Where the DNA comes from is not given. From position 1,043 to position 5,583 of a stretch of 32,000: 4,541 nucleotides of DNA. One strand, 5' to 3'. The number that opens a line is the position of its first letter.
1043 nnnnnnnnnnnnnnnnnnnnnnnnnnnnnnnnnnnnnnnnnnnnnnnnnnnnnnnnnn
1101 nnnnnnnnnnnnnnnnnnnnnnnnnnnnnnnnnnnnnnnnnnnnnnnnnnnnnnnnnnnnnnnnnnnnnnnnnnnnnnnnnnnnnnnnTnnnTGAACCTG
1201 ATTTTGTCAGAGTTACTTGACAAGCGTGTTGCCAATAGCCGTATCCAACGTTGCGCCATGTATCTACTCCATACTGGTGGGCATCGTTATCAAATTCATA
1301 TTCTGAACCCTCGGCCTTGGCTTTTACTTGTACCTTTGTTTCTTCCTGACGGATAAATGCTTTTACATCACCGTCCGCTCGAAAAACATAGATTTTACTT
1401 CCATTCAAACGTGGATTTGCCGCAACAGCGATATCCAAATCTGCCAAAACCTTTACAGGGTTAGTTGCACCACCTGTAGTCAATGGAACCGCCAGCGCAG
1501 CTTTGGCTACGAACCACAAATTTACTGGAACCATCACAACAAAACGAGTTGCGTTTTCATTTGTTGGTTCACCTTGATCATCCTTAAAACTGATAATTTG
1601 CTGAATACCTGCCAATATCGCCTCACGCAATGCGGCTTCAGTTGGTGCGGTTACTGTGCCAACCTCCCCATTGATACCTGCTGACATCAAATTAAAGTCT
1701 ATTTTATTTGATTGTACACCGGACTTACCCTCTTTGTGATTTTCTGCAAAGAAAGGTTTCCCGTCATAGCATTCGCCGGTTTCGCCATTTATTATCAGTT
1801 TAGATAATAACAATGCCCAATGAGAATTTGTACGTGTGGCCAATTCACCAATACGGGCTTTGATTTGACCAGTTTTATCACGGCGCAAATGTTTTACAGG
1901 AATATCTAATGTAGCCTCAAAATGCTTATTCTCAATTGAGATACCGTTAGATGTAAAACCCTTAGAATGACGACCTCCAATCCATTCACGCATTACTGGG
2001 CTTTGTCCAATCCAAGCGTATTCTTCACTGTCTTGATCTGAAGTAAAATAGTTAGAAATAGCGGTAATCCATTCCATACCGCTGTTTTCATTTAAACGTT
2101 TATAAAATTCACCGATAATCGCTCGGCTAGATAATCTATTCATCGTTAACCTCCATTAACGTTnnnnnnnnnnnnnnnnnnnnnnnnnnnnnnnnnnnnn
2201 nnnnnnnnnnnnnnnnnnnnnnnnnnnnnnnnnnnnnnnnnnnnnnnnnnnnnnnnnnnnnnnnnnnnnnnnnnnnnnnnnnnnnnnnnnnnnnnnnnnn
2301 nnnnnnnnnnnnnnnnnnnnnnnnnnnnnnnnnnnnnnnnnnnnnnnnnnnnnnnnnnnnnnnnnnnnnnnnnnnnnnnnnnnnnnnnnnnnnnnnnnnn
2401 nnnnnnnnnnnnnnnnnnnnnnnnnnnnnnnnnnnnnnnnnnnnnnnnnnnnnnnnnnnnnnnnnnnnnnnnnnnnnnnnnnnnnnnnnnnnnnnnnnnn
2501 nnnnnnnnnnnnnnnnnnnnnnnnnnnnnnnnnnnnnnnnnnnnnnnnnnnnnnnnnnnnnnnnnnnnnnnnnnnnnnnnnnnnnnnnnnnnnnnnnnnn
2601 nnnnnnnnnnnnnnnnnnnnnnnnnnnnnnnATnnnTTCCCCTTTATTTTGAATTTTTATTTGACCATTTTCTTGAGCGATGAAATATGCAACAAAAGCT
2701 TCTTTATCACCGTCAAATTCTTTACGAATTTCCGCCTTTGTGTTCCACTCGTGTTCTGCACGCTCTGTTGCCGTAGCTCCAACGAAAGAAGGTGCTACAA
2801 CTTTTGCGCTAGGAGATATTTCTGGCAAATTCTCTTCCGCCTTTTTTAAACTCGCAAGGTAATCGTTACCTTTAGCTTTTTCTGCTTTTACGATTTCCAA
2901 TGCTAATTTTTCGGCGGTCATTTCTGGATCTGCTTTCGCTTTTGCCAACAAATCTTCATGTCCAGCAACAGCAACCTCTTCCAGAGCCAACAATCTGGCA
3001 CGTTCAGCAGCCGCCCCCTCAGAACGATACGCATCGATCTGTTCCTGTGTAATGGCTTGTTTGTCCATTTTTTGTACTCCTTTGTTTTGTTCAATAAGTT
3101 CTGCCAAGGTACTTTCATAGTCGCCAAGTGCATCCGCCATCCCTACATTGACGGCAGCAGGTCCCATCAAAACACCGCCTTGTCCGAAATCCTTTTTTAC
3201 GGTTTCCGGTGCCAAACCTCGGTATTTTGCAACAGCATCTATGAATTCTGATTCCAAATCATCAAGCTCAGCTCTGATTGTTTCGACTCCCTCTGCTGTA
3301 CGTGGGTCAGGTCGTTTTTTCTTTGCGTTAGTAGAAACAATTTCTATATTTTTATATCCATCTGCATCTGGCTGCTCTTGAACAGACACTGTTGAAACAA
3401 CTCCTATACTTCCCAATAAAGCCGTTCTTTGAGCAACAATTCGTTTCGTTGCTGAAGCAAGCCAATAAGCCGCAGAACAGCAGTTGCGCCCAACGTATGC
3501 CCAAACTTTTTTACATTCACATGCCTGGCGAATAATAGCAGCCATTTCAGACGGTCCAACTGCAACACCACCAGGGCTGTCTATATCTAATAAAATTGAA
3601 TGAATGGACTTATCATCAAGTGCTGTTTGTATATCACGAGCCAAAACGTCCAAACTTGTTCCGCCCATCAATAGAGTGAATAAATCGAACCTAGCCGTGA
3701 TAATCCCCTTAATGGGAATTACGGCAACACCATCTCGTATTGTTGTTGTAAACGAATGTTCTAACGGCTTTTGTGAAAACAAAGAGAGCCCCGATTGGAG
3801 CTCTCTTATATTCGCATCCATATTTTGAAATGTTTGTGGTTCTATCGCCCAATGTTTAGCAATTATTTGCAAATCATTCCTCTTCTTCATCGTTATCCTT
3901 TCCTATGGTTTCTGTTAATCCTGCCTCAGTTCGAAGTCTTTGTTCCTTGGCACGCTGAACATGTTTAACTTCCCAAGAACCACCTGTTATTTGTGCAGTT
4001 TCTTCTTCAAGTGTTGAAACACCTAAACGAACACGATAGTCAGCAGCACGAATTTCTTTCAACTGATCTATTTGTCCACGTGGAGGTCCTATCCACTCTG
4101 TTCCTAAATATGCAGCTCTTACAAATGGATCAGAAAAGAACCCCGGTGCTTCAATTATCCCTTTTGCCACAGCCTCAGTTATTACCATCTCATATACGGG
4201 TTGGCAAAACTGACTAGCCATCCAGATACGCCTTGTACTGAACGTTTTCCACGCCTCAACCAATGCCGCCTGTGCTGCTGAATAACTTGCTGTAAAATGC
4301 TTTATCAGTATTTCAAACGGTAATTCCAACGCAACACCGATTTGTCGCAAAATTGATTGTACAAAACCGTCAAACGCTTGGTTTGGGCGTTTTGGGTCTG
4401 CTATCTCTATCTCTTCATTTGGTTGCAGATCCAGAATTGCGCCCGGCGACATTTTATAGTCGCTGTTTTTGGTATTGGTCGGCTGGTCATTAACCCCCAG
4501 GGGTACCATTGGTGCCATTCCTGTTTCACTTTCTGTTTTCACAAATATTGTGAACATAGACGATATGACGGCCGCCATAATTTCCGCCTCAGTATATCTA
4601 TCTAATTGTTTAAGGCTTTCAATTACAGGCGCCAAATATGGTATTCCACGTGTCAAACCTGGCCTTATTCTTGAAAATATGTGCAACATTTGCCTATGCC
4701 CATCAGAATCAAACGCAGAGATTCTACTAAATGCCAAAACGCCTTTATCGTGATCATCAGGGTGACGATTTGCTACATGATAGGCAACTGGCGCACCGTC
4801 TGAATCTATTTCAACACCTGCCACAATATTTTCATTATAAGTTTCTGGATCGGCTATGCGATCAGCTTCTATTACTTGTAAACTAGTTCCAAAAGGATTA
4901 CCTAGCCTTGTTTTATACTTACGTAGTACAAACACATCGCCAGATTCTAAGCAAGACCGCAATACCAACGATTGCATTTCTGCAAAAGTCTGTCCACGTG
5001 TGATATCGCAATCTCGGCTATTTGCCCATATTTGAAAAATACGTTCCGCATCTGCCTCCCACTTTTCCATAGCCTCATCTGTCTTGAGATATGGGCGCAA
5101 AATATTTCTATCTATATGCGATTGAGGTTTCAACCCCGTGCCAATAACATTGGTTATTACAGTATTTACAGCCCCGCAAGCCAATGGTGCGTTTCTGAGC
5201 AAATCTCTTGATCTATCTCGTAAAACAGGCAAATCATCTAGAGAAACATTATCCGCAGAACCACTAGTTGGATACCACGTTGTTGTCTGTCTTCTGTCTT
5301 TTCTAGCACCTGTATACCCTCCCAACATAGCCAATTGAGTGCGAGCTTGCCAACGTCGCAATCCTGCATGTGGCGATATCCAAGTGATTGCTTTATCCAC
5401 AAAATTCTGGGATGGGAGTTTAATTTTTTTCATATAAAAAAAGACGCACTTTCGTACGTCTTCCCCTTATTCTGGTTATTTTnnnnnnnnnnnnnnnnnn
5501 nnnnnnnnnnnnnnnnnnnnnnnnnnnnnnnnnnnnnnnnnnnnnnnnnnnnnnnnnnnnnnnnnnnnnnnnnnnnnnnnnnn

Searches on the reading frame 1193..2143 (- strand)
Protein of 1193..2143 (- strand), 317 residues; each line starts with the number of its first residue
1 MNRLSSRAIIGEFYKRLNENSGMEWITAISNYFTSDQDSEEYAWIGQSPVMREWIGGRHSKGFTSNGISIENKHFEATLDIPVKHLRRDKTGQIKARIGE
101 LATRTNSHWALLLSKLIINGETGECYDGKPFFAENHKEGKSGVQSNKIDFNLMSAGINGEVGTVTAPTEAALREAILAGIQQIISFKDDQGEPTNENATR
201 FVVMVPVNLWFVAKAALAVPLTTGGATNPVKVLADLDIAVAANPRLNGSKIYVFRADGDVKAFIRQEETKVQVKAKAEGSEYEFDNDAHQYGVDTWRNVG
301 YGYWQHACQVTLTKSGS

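Call 17: search_protein_families(library=phrogs, proteins=[window:1193-2143:-], max_evalue=0.0001)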
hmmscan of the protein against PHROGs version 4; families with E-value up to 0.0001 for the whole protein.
window:1193-2143:- (317 aa): 1 family
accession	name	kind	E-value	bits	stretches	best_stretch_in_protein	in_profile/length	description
phrog_371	-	head and packaging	6.1e-51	174.5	1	22-312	27-233/303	major head protein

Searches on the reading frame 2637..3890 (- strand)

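Call 17: search_protein_families(library=phrogs, proteins=[window:2637-3890:-], max_evalue=0.0001)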
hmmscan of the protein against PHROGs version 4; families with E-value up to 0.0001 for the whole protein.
window:2637-3890:- (418 aa): 4 families
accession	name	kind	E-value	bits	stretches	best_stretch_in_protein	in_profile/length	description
phrog_53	-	head and packaging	1.8e-78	266.1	1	11-369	17-431/583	head maturation protease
phrog_4759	-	unknown function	1e-20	75.4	1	50-169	77-196/209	-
phrog_33023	-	unknown function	2.1e-16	60.8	1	55-372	68-392/507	-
phrog_24209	-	unknown function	8.2e-06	26.7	1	87-120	11-44/49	-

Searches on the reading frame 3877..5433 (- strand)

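Call 17: search_protein_families(library=phrogs, proteins=[window:3877-5433:-], max_evalue=0.0001)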
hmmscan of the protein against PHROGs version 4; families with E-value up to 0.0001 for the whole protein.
window:3877-5433:- (519 aa): 2 families
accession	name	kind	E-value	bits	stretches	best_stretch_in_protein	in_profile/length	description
phrog_21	-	head and packaging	8e-122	409.2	1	5-516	4-512/1362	portal protein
phrog_537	-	head and packaging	5e-48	164.3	1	293-517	1-215/233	portal protein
